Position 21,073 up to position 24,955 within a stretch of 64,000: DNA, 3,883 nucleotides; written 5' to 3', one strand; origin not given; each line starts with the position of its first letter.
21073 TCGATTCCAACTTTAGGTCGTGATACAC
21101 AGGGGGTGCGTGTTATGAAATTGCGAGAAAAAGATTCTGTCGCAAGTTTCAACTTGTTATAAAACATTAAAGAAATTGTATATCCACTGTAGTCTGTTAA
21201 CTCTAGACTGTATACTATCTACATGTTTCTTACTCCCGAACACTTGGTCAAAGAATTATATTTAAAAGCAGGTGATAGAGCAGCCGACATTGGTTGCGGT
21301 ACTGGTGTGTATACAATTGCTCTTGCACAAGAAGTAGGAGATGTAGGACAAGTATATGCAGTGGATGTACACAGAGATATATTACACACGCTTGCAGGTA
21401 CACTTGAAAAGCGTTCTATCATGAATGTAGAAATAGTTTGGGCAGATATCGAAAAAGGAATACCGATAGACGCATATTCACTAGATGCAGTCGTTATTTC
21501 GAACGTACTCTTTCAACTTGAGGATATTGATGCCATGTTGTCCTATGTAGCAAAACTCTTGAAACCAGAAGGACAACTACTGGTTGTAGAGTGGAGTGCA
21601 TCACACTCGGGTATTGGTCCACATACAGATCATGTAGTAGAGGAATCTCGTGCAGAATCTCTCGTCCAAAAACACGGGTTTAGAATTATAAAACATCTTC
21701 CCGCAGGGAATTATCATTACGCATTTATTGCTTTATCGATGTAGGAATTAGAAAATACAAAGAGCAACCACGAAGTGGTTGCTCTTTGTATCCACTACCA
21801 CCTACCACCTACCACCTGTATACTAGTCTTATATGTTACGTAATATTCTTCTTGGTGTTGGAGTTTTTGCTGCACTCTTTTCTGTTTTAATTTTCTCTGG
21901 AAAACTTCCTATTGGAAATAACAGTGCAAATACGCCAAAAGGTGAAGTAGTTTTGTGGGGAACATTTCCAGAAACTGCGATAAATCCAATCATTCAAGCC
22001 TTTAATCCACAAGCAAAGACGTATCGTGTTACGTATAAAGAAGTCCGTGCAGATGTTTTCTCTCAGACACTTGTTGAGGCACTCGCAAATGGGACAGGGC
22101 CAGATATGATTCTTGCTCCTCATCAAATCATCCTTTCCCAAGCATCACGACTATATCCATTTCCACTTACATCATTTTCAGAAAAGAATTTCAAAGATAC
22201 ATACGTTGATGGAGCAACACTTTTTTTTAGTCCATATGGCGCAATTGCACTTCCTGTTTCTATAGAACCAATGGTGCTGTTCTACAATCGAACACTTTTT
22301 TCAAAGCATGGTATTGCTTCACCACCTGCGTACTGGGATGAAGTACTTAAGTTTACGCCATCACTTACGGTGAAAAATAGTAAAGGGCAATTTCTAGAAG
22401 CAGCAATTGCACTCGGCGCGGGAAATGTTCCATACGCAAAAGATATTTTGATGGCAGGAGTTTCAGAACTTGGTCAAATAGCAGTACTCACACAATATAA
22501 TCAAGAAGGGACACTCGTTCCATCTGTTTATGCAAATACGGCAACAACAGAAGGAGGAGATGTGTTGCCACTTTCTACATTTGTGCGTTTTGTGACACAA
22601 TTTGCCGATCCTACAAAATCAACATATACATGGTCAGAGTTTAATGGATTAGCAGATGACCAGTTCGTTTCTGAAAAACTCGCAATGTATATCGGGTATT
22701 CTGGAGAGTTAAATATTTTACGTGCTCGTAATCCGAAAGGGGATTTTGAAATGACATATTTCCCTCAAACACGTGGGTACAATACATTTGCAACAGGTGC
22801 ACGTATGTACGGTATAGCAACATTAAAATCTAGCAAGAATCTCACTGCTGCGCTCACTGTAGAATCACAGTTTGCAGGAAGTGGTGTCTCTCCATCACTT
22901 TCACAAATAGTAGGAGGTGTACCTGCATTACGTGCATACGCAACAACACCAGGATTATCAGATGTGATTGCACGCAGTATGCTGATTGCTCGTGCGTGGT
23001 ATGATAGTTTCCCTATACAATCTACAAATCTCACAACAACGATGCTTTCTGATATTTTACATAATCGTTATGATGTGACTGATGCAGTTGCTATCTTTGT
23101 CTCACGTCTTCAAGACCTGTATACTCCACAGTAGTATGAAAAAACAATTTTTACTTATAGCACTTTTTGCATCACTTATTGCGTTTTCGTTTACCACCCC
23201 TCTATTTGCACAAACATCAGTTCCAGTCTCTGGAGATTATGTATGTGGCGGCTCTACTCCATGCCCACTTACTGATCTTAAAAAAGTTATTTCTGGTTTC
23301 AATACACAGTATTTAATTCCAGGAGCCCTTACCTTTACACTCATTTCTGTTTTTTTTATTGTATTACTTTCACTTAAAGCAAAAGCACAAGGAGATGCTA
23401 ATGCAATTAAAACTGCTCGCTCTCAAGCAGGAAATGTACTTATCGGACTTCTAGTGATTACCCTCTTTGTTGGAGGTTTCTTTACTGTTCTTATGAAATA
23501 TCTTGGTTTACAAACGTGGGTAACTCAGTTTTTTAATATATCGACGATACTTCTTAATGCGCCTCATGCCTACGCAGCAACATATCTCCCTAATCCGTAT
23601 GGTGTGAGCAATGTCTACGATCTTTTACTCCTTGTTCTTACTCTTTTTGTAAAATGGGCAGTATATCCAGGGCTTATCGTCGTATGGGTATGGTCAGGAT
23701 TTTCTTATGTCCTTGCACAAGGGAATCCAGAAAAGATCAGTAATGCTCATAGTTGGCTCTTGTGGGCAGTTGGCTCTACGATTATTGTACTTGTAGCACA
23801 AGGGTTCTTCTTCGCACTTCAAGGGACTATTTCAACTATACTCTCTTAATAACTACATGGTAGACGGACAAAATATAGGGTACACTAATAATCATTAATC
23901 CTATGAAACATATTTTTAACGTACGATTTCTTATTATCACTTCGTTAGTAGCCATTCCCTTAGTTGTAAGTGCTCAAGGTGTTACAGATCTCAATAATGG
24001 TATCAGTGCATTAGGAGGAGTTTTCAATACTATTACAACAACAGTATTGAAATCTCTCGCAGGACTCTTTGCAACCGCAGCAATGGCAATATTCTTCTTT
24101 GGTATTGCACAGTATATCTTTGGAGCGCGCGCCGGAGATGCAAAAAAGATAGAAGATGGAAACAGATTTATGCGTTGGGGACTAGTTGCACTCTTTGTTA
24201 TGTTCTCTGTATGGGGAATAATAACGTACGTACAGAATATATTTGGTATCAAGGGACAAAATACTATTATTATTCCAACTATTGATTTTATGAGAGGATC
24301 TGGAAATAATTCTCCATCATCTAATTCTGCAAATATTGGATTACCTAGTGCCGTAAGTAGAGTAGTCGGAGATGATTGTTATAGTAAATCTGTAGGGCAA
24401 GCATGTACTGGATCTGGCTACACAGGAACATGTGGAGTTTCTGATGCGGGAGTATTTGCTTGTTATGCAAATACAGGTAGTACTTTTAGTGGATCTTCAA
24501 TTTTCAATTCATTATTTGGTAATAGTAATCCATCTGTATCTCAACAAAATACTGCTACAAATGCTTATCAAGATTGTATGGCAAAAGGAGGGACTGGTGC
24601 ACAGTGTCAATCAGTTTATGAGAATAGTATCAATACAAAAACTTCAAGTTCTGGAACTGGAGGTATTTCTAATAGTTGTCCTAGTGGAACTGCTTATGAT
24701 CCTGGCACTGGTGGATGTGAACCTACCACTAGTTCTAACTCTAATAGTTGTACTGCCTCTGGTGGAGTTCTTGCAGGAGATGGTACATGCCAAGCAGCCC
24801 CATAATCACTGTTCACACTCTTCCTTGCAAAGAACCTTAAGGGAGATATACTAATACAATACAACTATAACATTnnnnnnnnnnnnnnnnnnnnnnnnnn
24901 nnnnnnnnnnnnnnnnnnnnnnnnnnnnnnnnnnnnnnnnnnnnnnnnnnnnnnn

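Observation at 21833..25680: Cluster of four tandem paralogous pilin-like genes preceded by a secreted SBP-like protein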

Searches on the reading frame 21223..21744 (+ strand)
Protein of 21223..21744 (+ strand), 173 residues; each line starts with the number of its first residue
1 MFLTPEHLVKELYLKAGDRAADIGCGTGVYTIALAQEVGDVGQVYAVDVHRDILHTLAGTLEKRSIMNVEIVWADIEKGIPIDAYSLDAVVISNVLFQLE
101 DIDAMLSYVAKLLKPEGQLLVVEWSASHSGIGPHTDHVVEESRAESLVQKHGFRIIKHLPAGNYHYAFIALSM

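Call 3: search_protein_families(library=pfam, proteins=[window:21223-21744:+], max_evalue=1)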
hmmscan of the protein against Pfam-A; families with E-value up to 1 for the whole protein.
window:21223-21744:+ (173 aa): 26 families (the best 25 are shown)
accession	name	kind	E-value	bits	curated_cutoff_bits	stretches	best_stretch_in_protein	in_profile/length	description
PF13649.12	Methyltransf_25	-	4.4e-16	59.8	27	1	21-117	2-97/97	Methyltransferase domain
PF13847.12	Methyltransf_31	-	5e-16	59.1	27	1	15-127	2-115/145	Methyltransferase domain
PF08241.18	Methyltransf_11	-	4.6e-15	56.5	21.2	1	22-120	2-94/95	Methyltransferase domain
PF01209.24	Ubie_methyltran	-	7e-15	55.4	20.1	1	14-126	45-156/233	ubiE/COQ5 methyltransferase family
PF08242.18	Methyltransf_12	-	3.4e-13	50.6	30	1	22-119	2-98/98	Methyltransferase domain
PF05175.20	MTS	-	1e-10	41.9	23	1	8-156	23-169/170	Methyltransferase small domain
PF01135.25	PCMT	-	1.4e-09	38.5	20.3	1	11-84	68-141/210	Protein-L-isoaspartate(D-aspartate) O-methyltransferase (PCMT)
PF13489.12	Methyltransf_23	-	6.7e-09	36.1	27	1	8-143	12-125/164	Methyltransferase domain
PF01728.25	FtsJ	-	9e-06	26.2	24.1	1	10-56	14-65/181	FtsJ-like methyltransferase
PF06325.19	PrmA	-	1.2e-05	25.5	22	1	12-120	157-257/296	Ribosomal protein L11 methyltransferase (PrmA)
PF02390.23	Methyltransf_4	-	3.7e-05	23.7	24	1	21-76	6-60/173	Putative methyltransferase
PF09243.16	Rsm22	-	0.00011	22.2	23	1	21-123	39-140/275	Mitochondrial small ribosomal subunit Rsm22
PF10294.15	Methyltransf_16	-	0.00016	21.9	21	1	20-122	50-156/174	Lysine methyltransferase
PF02527.21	GidB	-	0.00044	20.1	27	1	13-128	44-153/184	rRNA small subunit methyltransferase G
PF01189.24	Methyltr_RsmB-F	-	0.0014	18.8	27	1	12-78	4-70/199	16S rRNA methyltransferase RsmB/F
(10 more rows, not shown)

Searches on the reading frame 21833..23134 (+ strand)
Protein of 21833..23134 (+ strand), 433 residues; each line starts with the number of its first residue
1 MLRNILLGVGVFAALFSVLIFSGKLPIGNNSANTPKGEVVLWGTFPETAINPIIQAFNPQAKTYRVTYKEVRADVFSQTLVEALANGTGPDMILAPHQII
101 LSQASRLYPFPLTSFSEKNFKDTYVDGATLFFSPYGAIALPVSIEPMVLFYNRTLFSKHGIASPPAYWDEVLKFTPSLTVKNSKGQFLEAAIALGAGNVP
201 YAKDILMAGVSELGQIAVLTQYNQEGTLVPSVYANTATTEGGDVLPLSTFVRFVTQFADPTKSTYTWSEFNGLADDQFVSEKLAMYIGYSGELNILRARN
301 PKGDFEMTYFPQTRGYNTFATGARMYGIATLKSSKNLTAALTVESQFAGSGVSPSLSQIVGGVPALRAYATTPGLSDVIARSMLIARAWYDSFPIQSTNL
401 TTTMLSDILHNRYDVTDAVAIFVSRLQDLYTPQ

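Call 3: search_protein_families(library=pfam, proteins=[window:21833-23134:+], max_evalue=1)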
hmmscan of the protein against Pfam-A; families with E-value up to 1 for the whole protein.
window:21833-23134:+ (433 aa): 2 families
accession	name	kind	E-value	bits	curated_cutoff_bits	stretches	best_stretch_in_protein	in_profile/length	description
PF01547.30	SBP_bac_1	-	2.1e-16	61.2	26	1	47-340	6-293/307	Bacterial extracellular solute-binding protein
PF13416.11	SBP_bac_8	-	1.6e-13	51.6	27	1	54-340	3-236/279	Bacterial extracellular solute-binding protein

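Call 4: search_protein_families(library=ncbifam, proteins=[window:21833-23134:+], max_evalue=1)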
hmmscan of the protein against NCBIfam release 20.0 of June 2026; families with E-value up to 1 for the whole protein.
window:21833-23134:+ (433 aa): 3 families
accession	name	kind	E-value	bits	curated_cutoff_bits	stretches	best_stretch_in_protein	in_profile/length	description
NF007011.0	PRK09474.1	equivalog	6.7e-05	21.9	291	1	74-184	67-171/396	maltose/maltodextrin ABC transporter substrate-binding protein MalE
TIGR03850.1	bind_CPR_0540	equivalog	0.0017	17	299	1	120-175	129-188/437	carbohydrate ABC transporter substrate-binding protein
NF053763.1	ABCarbgalBndGanS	equivalog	0.044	12.5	700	1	33-169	35-170/420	galactooligosaccharide ABC transporter substrate-binding protein GanS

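Call 18: find_homologous_proteins(query=window:21833-23134:+)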
Query window:21833-23134:+ (433 aa): 307 proteins with E <= 0.001 among 8000 candidates; the best 120 are listed.
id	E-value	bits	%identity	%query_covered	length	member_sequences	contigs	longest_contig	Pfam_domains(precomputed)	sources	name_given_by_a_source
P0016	1.2e-235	800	82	100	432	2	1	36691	PF01547.31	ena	-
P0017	1.2e-222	757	77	100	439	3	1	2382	PF13416.12,PF01547.31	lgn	-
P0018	2.9e-217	740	76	100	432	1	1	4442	PF13416.12,PF01547.31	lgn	-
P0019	4.1e-211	719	74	100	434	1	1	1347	PF01547.31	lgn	-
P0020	2.8e-210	717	73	100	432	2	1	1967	PF01547.31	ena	-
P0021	1.5e-209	714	73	100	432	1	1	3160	PF01547.31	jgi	jgi:ABC-type glycerol-3-phosphate transport system substrate-binding protein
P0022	1.8e-209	714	72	100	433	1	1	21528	PF13416.12,PF01547.31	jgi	jgi:ABC-type glycerol-3-phosphate transport system substrate-binding protein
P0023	2.9e-209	713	74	100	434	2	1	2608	PF13416.12,PF01547.31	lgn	-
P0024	7.6e-205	699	72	99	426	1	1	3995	PF01547.31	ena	-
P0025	8.2e-205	699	72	99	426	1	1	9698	PF01547.31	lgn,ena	-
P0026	1.0e-204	698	71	100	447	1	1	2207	PF13416.12,PF01547.31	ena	-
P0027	1.8e-203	694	72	100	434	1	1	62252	PF13416.12,PF01547.31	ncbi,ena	-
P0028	1.2e-199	682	70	100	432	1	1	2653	PF01547.31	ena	-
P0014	4.5e-197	673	100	70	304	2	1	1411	PF13416.12,PF01547.31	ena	-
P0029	5.5e-197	673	69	100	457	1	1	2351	PF13416.12,PF01547.31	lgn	-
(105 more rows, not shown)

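Call 23: find_related_loci(query=A1, collection=genome_contigs, flank=10000)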
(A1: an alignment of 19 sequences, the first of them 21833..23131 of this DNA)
Query A1 (433 aa) in genome_contigs; peptide patterns used: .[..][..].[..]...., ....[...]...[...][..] (x = any residue, [..] = any of these).
89 stretches matched a pattern; 69 encode a relative of the query (tblastn E <= 1e-3); 69 distinct loci.
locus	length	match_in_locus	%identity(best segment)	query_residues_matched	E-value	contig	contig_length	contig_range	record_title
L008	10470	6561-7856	82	1-433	0e+0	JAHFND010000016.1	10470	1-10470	MAG: bacterium isolate nzgw472 NODE_6822_length_10471_cov_3.607150, whole genome shotgun sequence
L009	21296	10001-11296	72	1-431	0e+0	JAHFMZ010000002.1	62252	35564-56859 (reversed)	MAG: bacterium isolate nzgw469 NODE_355_length_62253_cov_4.275864, whole genome shotgun sequence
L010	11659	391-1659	72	1-433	0e+0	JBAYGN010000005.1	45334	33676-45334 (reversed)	MAG: Candidatus Paceibacterota bacterium isolate SO_2016_GW1_126 scaffold01547_OW334_2016, whole genome shotgun sequence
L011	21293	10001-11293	69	1-432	0e+0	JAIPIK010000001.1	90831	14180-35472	MAG: Candidatus Gracilibacteria bacterium isolate Tobar13.5m-G72 Tobar13-5m-C236, whole genome shotgun sequence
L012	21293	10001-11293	67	1-432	0e+0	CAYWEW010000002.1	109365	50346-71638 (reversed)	MAG TPA_asm: uncultured Candidatus Saccharibacteria bacterium isolate SRP219642_co7_139 genome assembly, contig: NODE_18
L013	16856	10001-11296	66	1-433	0e+0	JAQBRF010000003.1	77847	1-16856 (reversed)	MAG: Candidatus Nomurabacteria bacterium isolate RYN_392 scaffold_1831318, whole genome shotgun sequence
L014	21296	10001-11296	66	1-433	0e+0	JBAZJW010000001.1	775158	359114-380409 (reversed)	MAG: Candidatus Paceibacterota bacterium isolate SO_2017_LW4_129 scaffold_18_c1_LW137-91_2017, whole genome shotgun sequ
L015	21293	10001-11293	64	1-432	0e+0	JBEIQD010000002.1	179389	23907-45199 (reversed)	MAG: Candidatus Nomurabacteria bacterium isolate Sample-106-S6-bin-90 Sample_106_S6-bin_90-k141_48777, whole genome shot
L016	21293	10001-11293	64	1-432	0e+0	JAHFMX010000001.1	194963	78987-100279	MAG: bacterium isolate nzgw467 NODE_42_length_194964_cov_18.308171, whole genome shotgun sequence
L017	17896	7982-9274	64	1-433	0e+0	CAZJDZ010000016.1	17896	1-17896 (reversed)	MAG TPA_asm: uncultured Candidatus Saccharibacteria bacterium isolate SRP296810_co1_219 genome assembly, contig: NODE_32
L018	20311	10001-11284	58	1-430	2e-176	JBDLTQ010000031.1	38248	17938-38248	MAG: Candidatus Parcubacteria bacterium isolate lewisrun_2019_sw_WHONDRS-S19S_0014_B_bin.23 scaffold_1563351, whole geno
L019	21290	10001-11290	62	2-433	4e-175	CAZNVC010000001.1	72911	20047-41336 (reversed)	MAG TPA_asm: uncultured Candidatus Saccharibacteria bacterium isolate SRP278252_co1_774 genome assembly, contig: NODE_42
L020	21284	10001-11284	59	2-431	1e-171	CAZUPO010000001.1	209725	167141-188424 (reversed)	MAG TPA_asm: uncultured Candidatus Saccharibacteria bacterium isolate SRP278252_co2_775 genome assembly, contig: NODE_57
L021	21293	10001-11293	59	1-432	7e-171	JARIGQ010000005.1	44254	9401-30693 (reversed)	MAG: Candidatus Nomurabacteria bacterium isolate CullarsAll.DT.22 k141_871251, whole genome shotgun sequence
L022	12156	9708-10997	60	2-433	4e-169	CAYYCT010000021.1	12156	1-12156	MAG TPA_asm: uncultured Candidatus Saccharibacteria bacterium isolate SRP278252_co2_838 genome assembly, contig: NODE_11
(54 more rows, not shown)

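Call 53: predict_structure(alignment_id=A1)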
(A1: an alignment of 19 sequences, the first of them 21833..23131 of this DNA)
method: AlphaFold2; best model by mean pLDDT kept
length: 433 residues; sequences in the alignment: 19
mean_pLDDT: 56.3   pTM: 0.48
mean pLDDT of the five models: 56.3, 47.6, 44.3, 42.8, 42.4
residues with pLDDT >= 90: 2; 70-90: 111; 50-70: 153; < 50: 167
segments of 3 or more residues with pLDDT < 50: 25-35, 103-140, 153-200, 257-285, 308-321, 366-388
pLDDT, mean of each block of 10 residues (from residue 1): 68 70 49 61 85 82 81 74 74 72 37 35 32 35 58 42 31 32 38 40 60 59 57 69 65 52 33 37 51 56 51 33 64 70 68 72 53 43 45 66 67 76 78 51
secondary structure, 60 per line:
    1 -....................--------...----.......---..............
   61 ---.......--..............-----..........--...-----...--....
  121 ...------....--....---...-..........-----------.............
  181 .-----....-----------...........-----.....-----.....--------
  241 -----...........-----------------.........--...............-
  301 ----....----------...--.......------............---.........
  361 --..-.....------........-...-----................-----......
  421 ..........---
elements in order: H2-21 E37-43 H47-60 E64-70 H73-86 E92-96 H97-101 H117-123 E130-133 E136-139 E143-145 E147-152 H153-156 H168-178 E179-181 E187-190 H202-212 E218-222 E228-232 H246-256 H274-282 E285-289 H290-299 E305-308 E319-321 E324-330 H337-348 H352-360 H366-370 H377-384 E386-388 H394-409 H415-430

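Call 55: search_solved_structures(query=A1, max_evalue=0.001)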
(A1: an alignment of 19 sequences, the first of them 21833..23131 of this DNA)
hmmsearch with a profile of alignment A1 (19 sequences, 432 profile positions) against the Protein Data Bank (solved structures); distinct sequences matched with E-value up to 0.001: 21.
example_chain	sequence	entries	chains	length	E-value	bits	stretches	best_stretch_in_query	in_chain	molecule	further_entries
4qrz_A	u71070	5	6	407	5e-09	38.7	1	50-179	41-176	ABC-TYPE SUGAR TRANSPORTER | ABC transporter, substrate binding protein (Sugar)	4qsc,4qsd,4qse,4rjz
5u2p_A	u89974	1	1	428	6.7e-09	38.3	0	64-174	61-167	Sugar ABC transporter substrate-binding protein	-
4r9f_A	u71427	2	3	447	1.8e-07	33.5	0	77-182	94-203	MBP1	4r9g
7bvt_A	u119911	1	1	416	1.9e-07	33.4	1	23-176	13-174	Hypothetical sugar ABC-transporter sugar binding protein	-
8jbg_B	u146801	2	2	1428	8.7e-07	31.3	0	73-180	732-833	Neuromedin-K receptor (NK3R-pFastbac1) | NK3R-pFastbac1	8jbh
9vus_A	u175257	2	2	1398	9.5e-07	31.2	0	74-180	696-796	Soluble cytochrome b562,2-oxoglutarate receptor 1,Soluble cytochrome b562,2-oxoglutarate r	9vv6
8art_A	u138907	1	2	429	2.1e-06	30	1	46-189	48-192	Putative secreted maltose-binding protein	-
1eu8_A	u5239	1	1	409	1.7e-05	27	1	137-179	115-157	TREHALOSE/MALTOSE BINDING PROTEIN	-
5ci5_A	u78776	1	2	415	2.2e-05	26.7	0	139-183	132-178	Extracellular solute-binding protein family 1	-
9lff_A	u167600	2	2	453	2.4e-05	26.5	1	16-178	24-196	SN-glycerol-3-phophate ABC transporter, periplasmic SN-glycerol-3-phosphate-binding protei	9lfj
2z8d_A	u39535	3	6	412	2.6e-05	26.4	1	48-176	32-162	Galacto-N-biose/lacto-N-biose I transporter substrate-binding protein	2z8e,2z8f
3quf_A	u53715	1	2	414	0.00016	23.9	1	37-180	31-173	Extracellular solute-binding protein, family 1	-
5ysb_A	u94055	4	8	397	0.00032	22.8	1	40-179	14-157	Lin1841 protein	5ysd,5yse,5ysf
7nbz_A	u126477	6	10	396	0.0004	22.5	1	136-178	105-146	Sulfoquinovosyl binding protein | Sulfoquinovosyl glycerol-binding protein SmoF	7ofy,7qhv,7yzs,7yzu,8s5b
8cr9_C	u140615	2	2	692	0.00043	22.4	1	22-180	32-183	Maltose/maltodextrin-binding periplasmic protein,Type III secretion protein PcrV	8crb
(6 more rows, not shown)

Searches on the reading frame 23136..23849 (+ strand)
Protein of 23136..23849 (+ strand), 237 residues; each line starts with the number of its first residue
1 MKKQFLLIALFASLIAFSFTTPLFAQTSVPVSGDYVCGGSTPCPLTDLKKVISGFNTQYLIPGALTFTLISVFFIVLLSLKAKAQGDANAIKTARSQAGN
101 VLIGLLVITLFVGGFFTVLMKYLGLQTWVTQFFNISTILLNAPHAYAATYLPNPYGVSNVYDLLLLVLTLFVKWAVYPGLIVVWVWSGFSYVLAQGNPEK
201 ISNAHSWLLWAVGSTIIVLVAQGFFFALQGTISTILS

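Call 3: search_protein_families(library=pfam, proteins=[window:23136-23849:+], max_evalue=1)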
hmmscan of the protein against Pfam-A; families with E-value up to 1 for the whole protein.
window:23136-23849:+ (237 aa): 1 family
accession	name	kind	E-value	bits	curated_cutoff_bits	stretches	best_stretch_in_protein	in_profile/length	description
PF18895.5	T4SS_pilin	-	1.1e-05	25.8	26.6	1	171-225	15-68/71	Type IV secretion system pilin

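Call 4: search_protein_families(library=ncbifam, proteins=[window:23136-23849:+], max_evalue=1)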
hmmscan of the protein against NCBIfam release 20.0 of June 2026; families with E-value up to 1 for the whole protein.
window:23136-23849:+ (237 aa): 2 families
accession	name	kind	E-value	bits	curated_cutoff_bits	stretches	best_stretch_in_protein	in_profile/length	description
NF041742.1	WGxxGxxG_fam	subfamily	0.015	15.9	35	0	1-30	1-29/69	WGxxGxxG family protein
NF045849.1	ICE_MMCAP2_0565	equivalog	0.64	9.7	40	1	181-225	29-73/80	Mbov_0395 family pilin-like conjugal transfer protein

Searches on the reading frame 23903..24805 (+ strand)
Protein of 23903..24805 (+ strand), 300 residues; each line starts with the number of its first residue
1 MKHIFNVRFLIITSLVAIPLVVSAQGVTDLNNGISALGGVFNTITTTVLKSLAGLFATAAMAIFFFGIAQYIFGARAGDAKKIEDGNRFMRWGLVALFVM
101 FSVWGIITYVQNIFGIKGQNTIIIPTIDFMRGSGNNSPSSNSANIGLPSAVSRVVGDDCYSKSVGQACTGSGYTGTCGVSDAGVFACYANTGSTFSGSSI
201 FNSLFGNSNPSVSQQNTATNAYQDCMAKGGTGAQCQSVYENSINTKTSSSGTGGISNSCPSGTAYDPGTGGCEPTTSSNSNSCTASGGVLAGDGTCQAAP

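Call 3: search_protein_families(library=pfam, proteins=[window:23903-24805:+], max_evalue=1)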
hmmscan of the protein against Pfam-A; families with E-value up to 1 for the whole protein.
window:23903-24805:+ (300 aa): 3 families
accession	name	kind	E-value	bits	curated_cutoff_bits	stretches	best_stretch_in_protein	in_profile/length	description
PF18895.5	T4SS_pilin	-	0.00019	21.9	26.6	1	41-110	5-71/71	Type IV secretion system pilin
PF01607.29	CBM_14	-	0.043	14.4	22.1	1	256-277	28-49/53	Chitin binding Peritrophin-A domain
PF05545.16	FixQ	-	0.19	12.2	29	1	45-77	2-34/49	Cbb3-type cytochrome oxidase component FixQ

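Call 4: search_protein_families(library=ncbifam, proteins=[window:23903-24805:+], max_evalue=1)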
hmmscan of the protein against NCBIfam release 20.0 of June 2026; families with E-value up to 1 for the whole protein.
window:23903-24805:+ (300 aa): 1 family
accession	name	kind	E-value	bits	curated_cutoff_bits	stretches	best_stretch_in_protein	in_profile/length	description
NF045849.1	ICE_MMCAP2_0565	equivalog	2.5e-05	23.9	40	1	42-112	10-78/80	Mbov_0395 family pilin-like conjugal transfer protein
